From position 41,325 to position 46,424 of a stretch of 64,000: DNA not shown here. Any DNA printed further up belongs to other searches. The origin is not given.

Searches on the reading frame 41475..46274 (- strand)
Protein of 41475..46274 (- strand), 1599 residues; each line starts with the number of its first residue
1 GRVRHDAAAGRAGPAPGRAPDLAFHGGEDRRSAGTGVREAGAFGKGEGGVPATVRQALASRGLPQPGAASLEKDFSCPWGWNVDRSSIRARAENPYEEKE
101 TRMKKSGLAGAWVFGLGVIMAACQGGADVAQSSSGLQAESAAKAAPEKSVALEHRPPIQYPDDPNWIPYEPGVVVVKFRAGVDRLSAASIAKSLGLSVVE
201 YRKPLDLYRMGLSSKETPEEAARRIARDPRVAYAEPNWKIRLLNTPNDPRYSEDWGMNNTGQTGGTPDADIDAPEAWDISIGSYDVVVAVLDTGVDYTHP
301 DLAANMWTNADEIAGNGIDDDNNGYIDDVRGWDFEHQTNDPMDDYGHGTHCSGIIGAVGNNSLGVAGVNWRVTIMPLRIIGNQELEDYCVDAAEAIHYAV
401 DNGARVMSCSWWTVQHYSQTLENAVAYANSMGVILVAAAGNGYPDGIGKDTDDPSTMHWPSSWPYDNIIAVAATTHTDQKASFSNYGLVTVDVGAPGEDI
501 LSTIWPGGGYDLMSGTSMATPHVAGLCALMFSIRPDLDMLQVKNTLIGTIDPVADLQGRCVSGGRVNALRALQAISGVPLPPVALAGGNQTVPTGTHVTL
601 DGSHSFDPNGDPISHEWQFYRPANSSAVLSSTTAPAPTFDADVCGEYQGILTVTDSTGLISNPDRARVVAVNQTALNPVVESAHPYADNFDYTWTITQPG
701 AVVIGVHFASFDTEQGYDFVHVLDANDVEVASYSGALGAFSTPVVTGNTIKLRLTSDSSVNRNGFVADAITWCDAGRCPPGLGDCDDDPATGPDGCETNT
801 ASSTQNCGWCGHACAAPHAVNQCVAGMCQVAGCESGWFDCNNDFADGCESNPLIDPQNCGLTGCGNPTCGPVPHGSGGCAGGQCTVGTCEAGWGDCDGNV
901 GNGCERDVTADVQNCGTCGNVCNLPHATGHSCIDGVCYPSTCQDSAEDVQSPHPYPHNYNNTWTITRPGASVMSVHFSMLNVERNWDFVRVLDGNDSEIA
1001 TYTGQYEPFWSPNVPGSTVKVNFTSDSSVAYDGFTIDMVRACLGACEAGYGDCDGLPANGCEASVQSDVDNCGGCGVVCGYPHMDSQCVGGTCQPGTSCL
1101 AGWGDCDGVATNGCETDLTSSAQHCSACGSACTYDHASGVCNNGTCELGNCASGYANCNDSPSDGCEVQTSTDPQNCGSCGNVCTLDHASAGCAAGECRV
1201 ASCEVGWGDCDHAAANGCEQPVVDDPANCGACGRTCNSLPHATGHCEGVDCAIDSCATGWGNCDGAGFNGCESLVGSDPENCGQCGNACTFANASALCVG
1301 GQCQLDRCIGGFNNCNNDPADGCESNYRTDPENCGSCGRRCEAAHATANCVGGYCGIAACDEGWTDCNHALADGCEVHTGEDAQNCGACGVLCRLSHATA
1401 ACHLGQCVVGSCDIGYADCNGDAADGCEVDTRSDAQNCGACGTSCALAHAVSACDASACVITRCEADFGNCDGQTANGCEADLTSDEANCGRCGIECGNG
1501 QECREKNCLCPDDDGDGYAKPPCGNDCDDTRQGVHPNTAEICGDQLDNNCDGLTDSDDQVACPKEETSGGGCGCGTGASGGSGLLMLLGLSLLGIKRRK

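Call 64: search_protein_families(library=pfam, proteins=[window:41475-46274:-], max_evalue=0.00001)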
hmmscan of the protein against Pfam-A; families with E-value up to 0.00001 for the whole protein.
window:41475-46274:- (1599 aa): 6 families
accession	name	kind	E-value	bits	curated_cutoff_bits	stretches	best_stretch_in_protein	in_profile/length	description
PF00082.27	Peptidase_S8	-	3.4e-56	191.1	21.8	1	285-550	3-273/288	Subtilase family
PF00431.26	CUB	-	9.3e-15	55.3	21.4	1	950-1036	16-108/110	CUB domain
PF22148.1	Fervidolysin_NPro-like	-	4.7e-11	43.4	21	1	168-237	14-81/81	Fervidolysin N-terminal prodomain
PF11617.13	Cu-binding_MopE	-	6.1e-09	36.4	27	1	1526-1555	1-29/30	Putative metal-binding motif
PF18911.6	PKD_4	-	2.9e-08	34.1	27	1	581-667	3-82/85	PKD domain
PF22352.2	K319L-like_PKD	-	8.2e-08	32.6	27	1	586-659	1-74/84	K319L-like, PKD domain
